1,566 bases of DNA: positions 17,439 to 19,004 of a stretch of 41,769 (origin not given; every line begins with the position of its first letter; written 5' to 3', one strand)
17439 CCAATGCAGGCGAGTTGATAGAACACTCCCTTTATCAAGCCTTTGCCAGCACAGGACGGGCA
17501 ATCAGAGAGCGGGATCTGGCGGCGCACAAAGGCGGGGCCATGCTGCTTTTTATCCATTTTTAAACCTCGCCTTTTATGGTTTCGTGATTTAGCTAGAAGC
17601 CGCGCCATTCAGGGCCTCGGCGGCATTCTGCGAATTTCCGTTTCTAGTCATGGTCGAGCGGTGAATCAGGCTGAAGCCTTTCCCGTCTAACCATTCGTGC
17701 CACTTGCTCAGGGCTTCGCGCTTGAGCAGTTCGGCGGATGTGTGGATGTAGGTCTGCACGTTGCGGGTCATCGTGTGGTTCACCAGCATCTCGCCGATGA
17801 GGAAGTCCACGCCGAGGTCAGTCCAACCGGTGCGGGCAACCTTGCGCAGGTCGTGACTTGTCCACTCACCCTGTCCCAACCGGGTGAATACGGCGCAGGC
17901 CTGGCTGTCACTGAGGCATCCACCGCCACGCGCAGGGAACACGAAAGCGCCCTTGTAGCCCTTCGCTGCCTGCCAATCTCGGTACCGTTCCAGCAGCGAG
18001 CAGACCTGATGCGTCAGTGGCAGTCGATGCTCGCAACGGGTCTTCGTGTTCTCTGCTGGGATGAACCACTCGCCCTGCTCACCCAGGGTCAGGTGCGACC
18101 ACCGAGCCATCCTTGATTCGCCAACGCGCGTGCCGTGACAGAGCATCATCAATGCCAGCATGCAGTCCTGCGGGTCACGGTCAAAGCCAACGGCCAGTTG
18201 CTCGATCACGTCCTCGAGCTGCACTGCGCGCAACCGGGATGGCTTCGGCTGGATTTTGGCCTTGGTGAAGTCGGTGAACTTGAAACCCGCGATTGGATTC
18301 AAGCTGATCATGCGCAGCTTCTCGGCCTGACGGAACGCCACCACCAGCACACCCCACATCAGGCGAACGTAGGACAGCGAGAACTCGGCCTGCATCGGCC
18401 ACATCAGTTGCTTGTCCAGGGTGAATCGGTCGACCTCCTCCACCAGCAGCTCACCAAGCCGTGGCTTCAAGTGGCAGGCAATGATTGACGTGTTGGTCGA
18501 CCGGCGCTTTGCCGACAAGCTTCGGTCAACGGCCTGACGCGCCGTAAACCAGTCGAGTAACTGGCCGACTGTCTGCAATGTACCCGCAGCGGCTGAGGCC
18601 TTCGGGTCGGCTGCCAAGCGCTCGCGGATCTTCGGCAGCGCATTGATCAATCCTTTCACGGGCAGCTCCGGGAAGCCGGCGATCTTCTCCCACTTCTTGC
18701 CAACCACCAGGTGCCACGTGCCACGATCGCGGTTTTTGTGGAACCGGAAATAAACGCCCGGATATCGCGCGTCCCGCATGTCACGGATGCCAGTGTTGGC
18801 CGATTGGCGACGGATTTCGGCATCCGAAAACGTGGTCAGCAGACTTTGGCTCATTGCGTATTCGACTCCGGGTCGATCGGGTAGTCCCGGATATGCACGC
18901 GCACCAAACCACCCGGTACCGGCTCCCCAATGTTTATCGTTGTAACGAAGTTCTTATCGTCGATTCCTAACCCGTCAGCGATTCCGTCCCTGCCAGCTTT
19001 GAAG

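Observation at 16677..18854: Second, catalytically intact tyrosine recombinase inside the nin/late-control operon, next to a DnaJ-type zinc-finger protein and an unclassified Q-position protein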

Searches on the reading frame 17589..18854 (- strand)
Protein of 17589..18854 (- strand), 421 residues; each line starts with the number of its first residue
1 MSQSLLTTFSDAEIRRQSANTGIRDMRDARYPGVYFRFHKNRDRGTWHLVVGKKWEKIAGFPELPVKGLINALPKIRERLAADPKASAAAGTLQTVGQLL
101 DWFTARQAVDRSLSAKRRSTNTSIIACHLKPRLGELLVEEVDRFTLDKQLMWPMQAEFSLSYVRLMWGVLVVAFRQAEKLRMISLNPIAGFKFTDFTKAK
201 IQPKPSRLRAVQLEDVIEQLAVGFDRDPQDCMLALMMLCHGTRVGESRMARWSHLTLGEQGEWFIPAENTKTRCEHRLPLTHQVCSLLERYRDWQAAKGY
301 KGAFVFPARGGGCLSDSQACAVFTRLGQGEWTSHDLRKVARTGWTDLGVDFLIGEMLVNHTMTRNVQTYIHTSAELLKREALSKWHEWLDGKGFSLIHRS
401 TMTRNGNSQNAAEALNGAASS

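Call 3: search_protein_families(library=pfam, proteins=[window:17589-18854:-], max_evalue=0.01)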
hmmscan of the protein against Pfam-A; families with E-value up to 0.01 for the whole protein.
window:17589-18854:- (421 aa): 1 family
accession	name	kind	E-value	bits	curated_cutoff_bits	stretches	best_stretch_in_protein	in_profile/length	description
PF00589.27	Phage_integrase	-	7e-16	58.9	27.1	1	214-374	9-170/172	Phage integrase family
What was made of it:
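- Checked: The ORF is 17589-18854 and encodes 421 aa. It matches PF00589 with E 7e-16 and 58.9 bits against a cut-off of 27.1 (call 3).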

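Call 4: search_protein_families(library=phrogs, proteins=[window:17589-18854:-], max_evalue=0.001)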
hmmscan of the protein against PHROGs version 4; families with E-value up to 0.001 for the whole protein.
window:17589-18854:- (421 aa): 4 families
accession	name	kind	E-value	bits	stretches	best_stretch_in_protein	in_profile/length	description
phrog_1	-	integration and excision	3.6e-47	162.9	1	13-404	97-466/611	integrase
phrog_216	-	integration and excision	4.3e-20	73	1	168-391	20-246/301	integrase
phrog_17497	-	unknown function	1e-05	26.6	1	330-389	57-116/133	-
phrog_24775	-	unknown function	3.1e-05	25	1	329-392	26-89/101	-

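Call 6: search_dna_similar(query=window:17589-18854:-, collection=phages, mode=protein, max_rows=40)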
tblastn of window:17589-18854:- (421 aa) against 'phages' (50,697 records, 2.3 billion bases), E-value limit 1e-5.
Records with a match: 228; places in all: 228; records where one place covers at least 80% of the query: 166.
Best place of each record, by identity: 80-90% 3; <60% 225.
By first word of the organism name: Vibrio 172; Rhodobacter 22; Aeromonas 8; Pseudomonas 7; Burkholderia 3; Escherichia 3; Salmonella 3; Yersinia 3; Bacteriophage 1; Aliivibrio 1; and 5 more.
By host as written in the record: - 130; Rhodobacter capsulatus YW1 22; Vibrio anguillarum strain BA35 10; Vibrio anguillarum BA35 6; Vibrio cholerae 3; Aeromonas hydrophila 3; Vibrio anguillarum strain 90-11-287 3; Vibrio cyclitrophicus 10N.237.312.C11 2; and 43 more.
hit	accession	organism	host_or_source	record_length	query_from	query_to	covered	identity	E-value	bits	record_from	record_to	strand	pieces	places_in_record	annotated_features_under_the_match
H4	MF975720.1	Pseudomonas phage VW-6S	Pseudomonas sivasensis W-6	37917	1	421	100%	88.6%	0e+0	770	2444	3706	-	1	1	integrase | nuclease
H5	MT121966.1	Pseudomonas phage SC_8_H2H8_2017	Pseudomonas sp.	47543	1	421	100%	87.2%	0e+0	757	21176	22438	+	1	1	integrase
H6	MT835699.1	Bacteriophage sp.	human fecal samples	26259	1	421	100%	84.8%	0e+0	741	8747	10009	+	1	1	record has no annotation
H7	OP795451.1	Pseudomonas phage PseuP_224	Pseudomonas protegens CEMTC 4060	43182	3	414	98%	54.5%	8e-145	461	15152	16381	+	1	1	site-specific integrase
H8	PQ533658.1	Pseudomonas phage Hali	Pseudomonas aeruginosa PA14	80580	1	421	100%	46.4%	2e-119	388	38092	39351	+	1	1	integrase | replicative DNA helicase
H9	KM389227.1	Pseudomonas phage F_MX1987sp/MX560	-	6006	3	421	100%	46.5%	1e-119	388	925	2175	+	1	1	record has no annotation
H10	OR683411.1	Pseudomonas phage Solano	Pseudomonas aeruginosa LRJ32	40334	3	421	100%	46.3%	2e-118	385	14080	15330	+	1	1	recombinase-like protein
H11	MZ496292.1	Pseudomonas phage PARCL1pr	Pseudomonas sp. PARCI1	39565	1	421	100%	44.5%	4e-111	364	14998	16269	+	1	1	site-specific integrase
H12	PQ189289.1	Vibrio phage 10N.237.312.C11_PE002A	Vibrio cyclitrophicus 10N.237.312.C11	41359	2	420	100%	42.8%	7e-106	349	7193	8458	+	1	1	hypothetical protein (x2)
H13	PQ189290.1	Vibrio phage 10N.237.312.C11_PE002B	Vibrio cyclitrophicus 10N.237.312.C11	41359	2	420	100%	42.8%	7e-106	349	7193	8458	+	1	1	hypothetical protein (x2)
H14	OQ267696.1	Vibrio phage VPHZ6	Vibrio parahaemolyticus ATCC 17802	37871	3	419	99%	40.0%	2e-98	327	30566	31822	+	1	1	site-specific integrase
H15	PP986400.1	Aliivibrio phage vB_Alvi_H905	Allivibrio fischeri H905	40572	6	419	98%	38.8%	2e-86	293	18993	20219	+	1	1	integrase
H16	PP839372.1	Vibrio phage vB_VpaM_R20L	Vibrio sp.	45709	1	397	94%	36.9%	3e-78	269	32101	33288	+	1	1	site-specific integrase | ATP-binding protein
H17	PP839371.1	Vibrio phage vB_VpaM_R19R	Vibrio sp.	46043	1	397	94%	36.7%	6e-78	268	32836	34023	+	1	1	site-specific integrase | ATP-binding protein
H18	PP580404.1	Vibrio phage vB_VpaM_XM1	Vibrio parahaemolyticus 1.1997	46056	1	397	94%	36.7%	6e-78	268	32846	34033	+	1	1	site-specific integrase | ATP-binding protein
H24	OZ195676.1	Vibrio phage K303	Seawater and oysters mix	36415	9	386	90%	36.3%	1e-68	241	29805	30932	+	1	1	integrase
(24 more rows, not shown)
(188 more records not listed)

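Call 7: get_annotated_region(hit=H5, flank=8000)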
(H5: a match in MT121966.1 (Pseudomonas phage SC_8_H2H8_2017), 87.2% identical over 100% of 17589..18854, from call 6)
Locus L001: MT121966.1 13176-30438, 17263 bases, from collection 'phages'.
description: Pseudomonas phage SC_8_H2H8_2017 translation initiation factor IF-3, replication protein P, integrase, terminase, terminase A, capsid family protein, tail protein, and minor tail protein L ...
organism: Pseudomonas phage SC_8_H2H8_2017 (NCBI taxid 2723240)
taxonomy: Viruses; Duplodnaviria; Heunggongvirae; Uroviricota; Caudoviricetes
host: Pseudomonas sp.; source: human feces; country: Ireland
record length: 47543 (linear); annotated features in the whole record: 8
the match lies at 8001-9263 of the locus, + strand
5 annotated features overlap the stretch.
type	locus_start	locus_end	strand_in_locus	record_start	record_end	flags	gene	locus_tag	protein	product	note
CDS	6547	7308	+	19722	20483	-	-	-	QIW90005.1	replication protein P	-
CDS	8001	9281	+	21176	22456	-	-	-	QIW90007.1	integrase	-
CDS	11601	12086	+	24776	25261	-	-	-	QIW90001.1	terminase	-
CDS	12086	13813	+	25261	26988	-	-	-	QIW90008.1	terminase A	-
CDS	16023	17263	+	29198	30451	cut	-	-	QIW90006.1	capsid family protein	-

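Call 8: get_annotated_region(hit=H10, flank=8000)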
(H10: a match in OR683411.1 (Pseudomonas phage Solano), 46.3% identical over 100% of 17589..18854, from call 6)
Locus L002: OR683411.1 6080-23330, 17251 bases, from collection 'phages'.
description: Pseudomonas phage Solano, complete genome.
organism: Pseudomonas phage Solano (NCBI taxid 3097011)
taxonomy: Viruses; Duplodnaviria; Heunggongvirae; Uroviricota; Caudoviricetes
host: Pseudomonas aeruginosa LRJ32; source: -; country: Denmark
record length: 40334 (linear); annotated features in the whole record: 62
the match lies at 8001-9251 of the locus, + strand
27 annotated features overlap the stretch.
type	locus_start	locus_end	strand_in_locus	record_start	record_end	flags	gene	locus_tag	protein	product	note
CDS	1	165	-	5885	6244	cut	-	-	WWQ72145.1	hypothetical protein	-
CDS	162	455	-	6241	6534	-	-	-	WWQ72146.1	nuclease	-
CDS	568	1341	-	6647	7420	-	-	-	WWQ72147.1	CI-like repressor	label: CI-like repressor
CDS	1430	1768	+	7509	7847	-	-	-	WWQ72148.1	Cro-like antirepressor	label: Cro-like antirepressor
CDS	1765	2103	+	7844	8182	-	-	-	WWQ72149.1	hypothetical protein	-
CDS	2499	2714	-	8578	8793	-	-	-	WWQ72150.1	hypothetical protein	-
CDS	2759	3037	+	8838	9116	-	-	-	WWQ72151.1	hypothetical protein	label: hypothetical protein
CDS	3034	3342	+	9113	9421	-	-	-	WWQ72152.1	hypothetical protein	-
CDS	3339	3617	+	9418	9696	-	-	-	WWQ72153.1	hypothetical protein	-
CDS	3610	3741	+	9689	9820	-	-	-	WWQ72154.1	hypothetical protein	-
CDS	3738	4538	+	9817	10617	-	-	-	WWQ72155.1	Rha family transcriptional regulator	label: Rha family transcriptional regulator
CDS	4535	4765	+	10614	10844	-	-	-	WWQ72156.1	hypothetical protein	-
CDS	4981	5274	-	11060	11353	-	-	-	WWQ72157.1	hypothetical protein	-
CDS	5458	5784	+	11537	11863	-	-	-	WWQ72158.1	hypothetical protein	label: hypothetical protein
CDS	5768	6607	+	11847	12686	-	-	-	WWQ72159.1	ATP-binding protein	label: ATP-binding protein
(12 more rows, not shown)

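Call 10: get_annotated_region(hit=H4, flank=8000)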
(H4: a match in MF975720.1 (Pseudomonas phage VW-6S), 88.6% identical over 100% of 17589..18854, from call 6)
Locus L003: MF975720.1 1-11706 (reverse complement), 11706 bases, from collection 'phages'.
description: Pseudomonas phage VW-6S, complete genome.
organism: Pseudomonas phage VW-6S (NCBI taxid 2041487)
taxonomy: Viruses; Duplodnaviria; Heunggongvirae; Uroviricota; Caudoviricetes
host: Pseudomonas sivasensis W-6; source: river water; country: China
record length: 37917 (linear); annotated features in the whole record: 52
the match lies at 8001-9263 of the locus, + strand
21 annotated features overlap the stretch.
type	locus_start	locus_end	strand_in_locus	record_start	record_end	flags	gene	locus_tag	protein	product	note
CDS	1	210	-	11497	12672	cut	-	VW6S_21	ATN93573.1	integrase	-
CDS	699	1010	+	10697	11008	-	-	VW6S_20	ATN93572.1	hypothetical protein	-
CDS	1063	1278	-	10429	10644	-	-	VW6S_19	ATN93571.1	hypothetical protein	-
CDS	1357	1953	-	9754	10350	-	-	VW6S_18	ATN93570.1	hypothetical protein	-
CDS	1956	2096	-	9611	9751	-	-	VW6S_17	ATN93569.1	integrase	XerC integrase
CDS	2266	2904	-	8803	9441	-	-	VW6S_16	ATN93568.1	hypothetical protein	-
CDS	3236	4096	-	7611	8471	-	-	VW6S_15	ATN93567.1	CI repressor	-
CDS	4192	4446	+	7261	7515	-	-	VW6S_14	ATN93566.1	Cro/Cl family transcriptional regulator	-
CDS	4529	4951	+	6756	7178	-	-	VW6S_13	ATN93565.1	regulatory protein CII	regulatory protein CII (CP76)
CDS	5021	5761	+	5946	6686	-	-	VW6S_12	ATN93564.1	antirepressor protein KilAC domain protein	-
CDS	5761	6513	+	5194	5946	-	-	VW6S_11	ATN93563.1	replication protein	-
CDS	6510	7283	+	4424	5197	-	-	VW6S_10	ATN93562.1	putative replication protein P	-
CDS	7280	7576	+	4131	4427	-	-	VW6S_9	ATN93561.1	hypothetical protein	-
CDS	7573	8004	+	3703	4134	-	-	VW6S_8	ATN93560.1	nuclease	-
CDS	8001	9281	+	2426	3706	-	-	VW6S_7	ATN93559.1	integrase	-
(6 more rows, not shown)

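Call 13: get_annotated_region(hit=H7, flank=6000)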
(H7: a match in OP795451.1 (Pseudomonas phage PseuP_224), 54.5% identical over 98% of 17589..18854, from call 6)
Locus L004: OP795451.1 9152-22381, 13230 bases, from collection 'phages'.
description: Pseudomonas phage PseuP_224, complete genome.
organism: Pseudomonas phage PseuP_224 (NCBI taxid 2996096)
taxonomy: Viruses; Duplodnaviria; Heunggongvirae; Uroviricota; Caudoviricetes
host: Pseudomonas protegens CEMTC 4060; source: water sample taken from the Inya River,a right tributary of the big Siberian Ob River; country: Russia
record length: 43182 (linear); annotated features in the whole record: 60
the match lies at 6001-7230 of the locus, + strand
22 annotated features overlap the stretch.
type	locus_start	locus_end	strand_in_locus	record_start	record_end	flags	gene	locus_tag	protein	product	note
CDS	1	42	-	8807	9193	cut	-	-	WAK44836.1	hypothetical protein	-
CDS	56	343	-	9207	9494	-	-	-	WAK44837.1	hypothetical protein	-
CDS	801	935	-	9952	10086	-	-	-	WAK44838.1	hypothetical protein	-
CDS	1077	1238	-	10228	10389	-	-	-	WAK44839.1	hypothetical protein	-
CDS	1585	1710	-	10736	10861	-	-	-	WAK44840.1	hypothetical protein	-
CDS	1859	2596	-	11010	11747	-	-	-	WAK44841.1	repressor protein cI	-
CDS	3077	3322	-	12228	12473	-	-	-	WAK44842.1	hypothetical protein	-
CDS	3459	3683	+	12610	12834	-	-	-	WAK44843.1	hypothetical protein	-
CDS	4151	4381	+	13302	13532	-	-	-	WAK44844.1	primosomal protein I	-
CDS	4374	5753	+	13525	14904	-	-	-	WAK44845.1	replicative DNA helicase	Replicative DNA helicase (DnaB)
CDS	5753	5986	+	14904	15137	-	-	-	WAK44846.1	hypothetical protein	protein (ACLAME 61)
CDS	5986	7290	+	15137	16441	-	-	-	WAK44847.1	site-specific integrase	-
CDS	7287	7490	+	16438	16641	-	-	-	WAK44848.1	hypothetical protein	-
CDS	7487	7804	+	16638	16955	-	-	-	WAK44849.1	hypothetical protein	-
CDS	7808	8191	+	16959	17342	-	-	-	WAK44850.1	putative antitermination protein Q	-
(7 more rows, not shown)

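Call 14: get_annotated_region(hit=H8, flank=6000)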
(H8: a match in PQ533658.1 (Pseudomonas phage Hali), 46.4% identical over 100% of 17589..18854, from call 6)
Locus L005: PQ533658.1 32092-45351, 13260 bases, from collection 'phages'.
description: Pseudomonas phage Hali, complete genome.
organism: Pseudomonas phage Hali (NCBI taxid 3377941)
taxonomy: Viruses
host: Pseudomonas aeruginosa PA14; source: McMaster Wright Pseudomonas aeruginosa Clinical Isolate Collection; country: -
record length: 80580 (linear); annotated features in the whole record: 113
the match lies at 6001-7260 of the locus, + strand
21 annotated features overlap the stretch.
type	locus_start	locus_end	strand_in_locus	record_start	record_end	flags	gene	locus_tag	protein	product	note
CDS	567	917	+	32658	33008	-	-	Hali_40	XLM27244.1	hypothetical protein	-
CDS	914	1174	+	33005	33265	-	-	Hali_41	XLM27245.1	hypothetical protein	-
CDS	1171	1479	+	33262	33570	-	-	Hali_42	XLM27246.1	hypothetical protein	-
CDS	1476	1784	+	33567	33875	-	-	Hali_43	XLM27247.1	hypothetical protein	-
CDS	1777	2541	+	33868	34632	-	-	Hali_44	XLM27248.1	hypothetical protein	-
CDS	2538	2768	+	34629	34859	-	-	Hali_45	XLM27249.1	hypothetical protein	FIG00964051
CDS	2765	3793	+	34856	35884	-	-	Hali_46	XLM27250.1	hypothetical protein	-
CDS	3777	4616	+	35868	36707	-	-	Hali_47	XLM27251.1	DNA helicase loader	ACLAME 19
CDS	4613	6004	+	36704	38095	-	-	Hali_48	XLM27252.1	replicative DNA helicase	-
CDS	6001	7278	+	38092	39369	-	-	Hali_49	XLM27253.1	integrase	-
CDS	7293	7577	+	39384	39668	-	-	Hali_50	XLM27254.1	hypothetical protein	FIG00956875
CDS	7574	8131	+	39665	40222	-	-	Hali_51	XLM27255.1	hypothetical protein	-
CDS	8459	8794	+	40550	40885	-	-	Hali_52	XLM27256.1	holin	-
CDS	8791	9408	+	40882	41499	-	-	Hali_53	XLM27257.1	endolysin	-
CDS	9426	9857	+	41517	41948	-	-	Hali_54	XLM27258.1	hypothetical protein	-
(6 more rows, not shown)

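Call 16: get_annotated_region(hit=H12, flank=6000)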
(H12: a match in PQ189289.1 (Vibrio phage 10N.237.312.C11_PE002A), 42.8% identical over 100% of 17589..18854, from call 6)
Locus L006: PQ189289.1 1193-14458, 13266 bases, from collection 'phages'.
description: Vibrio phage 10N.237.312.C11_PE002A, complete genome.
organism: Vibrio phage 10N.237.312.C11_PE002A (NCBI taxid 3385269)
taxonomy: Viruses; Duplodnaviria; Heunggongvirae; Uroviricota; Caudoviricetes
host: Vibrio cyclitrophicus 10N.237.312.C11; source: seawater; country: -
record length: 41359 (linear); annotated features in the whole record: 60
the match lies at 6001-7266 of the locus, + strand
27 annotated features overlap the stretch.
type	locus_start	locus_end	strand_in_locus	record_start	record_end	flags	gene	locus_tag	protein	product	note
CDS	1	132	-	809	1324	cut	-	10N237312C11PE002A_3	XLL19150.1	hypothetical protein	YOR5_BPSPP_Uncharacterized_10.3_kDa_protein_in_GP2- GP6_intergenic_region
CDS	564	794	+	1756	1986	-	-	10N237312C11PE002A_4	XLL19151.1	hypothetical protein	-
CDS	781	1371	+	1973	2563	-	-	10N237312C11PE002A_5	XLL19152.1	hypothetical protein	-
CDS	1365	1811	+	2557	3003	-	-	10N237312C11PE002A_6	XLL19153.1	hypothetical protein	-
CDS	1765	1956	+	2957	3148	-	-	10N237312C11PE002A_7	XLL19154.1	hypothetical protein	-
CDS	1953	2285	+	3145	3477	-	-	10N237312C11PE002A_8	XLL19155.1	hypothetical protein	ENDO_BPT7_Endonuclease_I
CDS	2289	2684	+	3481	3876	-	-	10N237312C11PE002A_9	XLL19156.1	hypothetical protein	-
CDS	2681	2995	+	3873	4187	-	-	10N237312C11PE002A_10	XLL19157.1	hypothetical protein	-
CDS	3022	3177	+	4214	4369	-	-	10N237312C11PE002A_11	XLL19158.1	hypothetical protein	-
CDS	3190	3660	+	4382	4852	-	-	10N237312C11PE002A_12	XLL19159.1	hypothetical protein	-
CDS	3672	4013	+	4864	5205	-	-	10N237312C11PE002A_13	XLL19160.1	hypothetical protein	Thoeris_anti-defense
CDS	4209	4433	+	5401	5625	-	-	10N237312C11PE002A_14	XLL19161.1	hypothetical protein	-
CDS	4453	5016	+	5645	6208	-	-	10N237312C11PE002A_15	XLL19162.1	hypothetical protein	EXOD_BPT4_Exodeoxyribonuclease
CDS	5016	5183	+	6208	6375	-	-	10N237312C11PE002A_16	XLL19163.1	hypothetical protein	-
CDS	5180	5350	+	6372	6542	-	-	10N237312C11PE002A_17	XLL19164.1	hypothetical protein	-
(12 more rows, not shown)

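Call 17: search_protein_families(library=ncbifam, proteins=[window:17589-18854:-, L003:9834-10187:+, L006:7311-7667:+, L002:9284-9568:+, L003:9513-9830:+], max_evalue=0.01)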
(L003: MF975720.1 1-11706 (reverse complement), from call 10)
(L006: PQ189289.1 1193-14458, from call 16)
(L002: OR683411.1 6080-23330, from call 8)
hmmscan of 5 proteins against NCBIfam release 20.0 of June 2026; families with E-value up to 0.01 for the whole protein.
window:17589-18854:- (421 aa): 2 families
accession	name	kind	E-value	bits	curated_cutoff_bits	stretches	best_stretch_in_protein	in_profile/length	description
NF007246.0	PRK09692.1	domain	5.9e-12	44.9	434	1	129-386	138-389/413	integrase domain-containing protein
TIGR02224.1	recomb_XerC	equivalog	0.0065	15.9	335.15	1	203-379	102-284/295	tyrosine recombinase XerC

L003:9834-10187:+ (117 aa): 0 families

L006:7311-7667:+ (118 aa): 0 families

L002:9284-9568:+ (94 aa): 0 families

L003:9513-9830:+ (105 aa): 1 family
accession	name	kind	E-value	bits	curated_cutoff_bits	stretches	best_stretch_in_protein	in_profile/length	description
NF058604.1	RtpA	equivalog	0.00021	21.3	65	1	18-54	11-43/50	anti-TRAP protein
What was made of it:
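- Closest known: P4 / CP4-57-type prophage integrases. Same: There is a weak PRK09692 match, E 6e-12 (call 17).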

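Call 18: search_solved_structures(query=window:17589-18854:-, max_evalue=0.01, show_alignments=2)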
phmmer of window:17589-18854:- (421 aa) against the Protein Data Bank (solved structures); distinct sequences matched with E-value up to 0.01: 0.

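Call 22: find_related_loci(query=window:17589-18854:-, collection=viral_contigs, flank=6000)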
Query window:17589-18854:- (421 aa) in viral_contigs; peptide patterns used: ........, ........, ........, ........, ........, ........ (x = any residue, [..] = any of these).
118 stretches matched a pattern; 114 encode a relative of the query (tblastn E <= 1e-3); the best 80 are kept; 80 distinct loci.
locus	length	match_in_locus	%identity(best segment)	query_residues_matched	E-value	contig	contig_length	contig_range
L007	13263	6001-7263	97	1-421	0e+0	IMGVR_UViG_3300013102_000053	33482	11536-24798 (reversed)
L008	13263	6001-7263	97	1-421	0e+0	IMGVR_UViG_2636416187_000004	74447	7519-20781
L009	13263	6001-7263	96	1-421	0e+0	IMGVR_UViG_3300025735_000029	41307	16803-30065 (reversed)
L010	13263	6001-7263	96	1-421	0e+0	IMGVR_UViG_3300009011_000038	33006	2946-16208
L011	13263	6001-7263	96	1-421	0e+0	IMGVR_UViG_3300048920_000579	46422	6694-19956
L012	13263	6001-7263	96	1-421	0e+0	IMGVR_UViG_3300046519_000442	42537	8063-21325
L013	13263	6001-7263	96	1-421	0e+0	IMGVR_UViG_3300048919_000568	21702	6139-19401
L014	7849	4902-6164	95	1-421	0e+0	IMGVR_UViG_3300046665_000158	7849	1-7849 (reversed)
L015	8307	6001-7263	92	1-421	0e+0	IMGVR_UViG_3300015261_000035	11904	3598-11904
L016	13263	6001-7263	91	1-421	0e+0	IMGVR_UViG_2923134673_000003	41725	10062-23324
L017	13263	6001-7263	92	1-421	0e+0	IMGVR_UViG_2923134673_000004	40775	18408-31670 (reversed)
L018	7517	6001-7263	90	1-421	0e+0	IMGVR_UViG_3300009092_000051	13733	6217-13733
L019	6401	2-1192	95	25-421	0e+0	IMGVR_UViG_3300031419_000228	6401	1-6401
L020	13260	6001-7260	88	1-420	0e+0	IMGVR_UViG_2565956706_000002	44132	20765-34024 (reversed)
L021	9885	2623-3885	86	1-421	0e+0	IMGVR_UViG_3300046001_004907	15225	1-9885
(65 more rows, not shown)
